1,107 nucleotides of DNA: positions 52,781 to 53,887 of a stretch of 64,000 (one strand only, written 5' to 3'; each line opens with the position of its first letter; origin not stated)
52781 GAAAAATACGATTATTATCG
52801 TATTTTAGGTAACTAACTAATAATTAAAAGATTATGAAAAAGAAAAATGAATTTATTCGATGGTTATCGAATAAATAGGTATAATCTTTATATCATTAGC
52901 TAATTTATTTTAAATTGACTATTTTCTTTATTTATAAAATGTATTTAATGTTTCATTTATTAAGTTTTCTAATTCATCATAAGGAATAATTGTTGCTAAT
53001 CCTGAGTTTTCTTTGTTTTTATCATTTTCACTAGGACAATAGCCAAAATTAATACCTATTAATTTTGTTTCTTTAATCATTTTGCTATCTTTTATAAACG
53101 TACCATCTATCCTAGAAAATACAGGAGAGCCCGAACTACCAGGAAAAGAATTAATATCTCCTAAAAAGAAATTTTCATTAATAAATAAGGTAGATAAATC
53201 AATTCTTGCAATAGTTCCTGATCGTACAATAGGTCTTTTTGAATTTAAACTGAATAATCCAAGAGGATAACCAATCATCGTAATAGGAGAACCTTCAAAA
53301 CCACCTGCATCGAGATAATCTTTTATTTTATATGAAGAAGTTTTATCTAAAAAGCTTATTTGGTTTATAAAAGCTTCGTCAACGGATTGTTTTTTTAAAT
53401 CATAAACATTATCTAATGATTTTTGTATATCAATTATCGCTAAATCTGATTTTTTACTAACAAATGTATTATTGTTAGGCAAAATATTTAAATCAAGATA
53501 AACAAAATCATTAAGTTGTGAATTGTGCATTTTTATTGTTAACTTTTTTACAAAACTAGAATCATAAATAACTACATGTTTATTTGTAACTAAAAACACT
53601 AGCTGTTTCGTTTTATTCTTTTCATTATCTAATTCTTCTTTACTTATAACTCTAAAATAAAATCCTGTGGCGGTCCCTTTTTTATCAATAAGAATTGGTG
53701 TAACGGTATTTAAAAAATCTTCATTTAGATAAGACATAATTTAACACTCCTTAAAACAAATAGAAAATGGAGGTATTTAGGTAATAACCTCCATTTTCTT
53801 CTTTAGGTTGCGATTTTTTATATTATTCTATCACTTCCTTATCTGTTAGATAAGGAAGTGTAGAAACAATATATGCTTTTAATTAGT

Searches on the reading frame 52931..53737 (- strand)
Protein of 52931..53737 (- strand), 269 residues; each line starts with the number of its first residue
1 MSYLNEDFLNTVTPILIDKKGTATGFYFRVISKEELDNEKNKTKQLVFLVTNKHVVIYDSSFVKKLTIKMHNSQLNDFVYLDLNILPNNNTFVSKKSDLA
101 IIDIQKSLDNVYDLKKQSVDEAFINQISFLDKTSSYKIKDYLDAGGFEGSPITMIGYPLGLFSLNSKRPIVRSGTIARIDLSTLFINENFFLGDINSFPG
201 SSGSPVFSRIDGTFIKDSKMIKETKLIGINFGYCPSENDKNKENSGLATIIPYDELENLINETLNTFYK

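Call 5: search_protein_families(library=pfam, max_evalue=1, proteins=[window:52931-53737:-])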
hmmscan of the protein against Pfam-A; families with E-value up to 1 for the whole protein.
window:52931-53737:- (269 aa): 2 families
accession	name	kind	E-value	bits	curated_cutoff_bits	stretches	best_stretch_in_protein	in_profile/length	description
PF13365.12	Trypsin_2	-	1.9e-07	32.3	27.6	1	48-213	11-140/144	Trypsin-like peptidase domain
PF07717.22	OB_NTP_bind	-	0.047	14.3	29.5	1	23-73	6-47/83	Oligonucleotide/oligosaccharide-binding (OB)-fold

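Call 32: find_related_loci(query=window:52931-53737:-, collection=genome_contigs, flank=10000)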
Query window:52931-53737:- (269 aa) in genome_contigs; peptide patterns used: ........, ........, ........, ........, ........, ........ (x = any residue, [..] = any of these).
165 stretches matched a pattern, but none encodes a relative of the query by tblastn (E <= 1e-3).
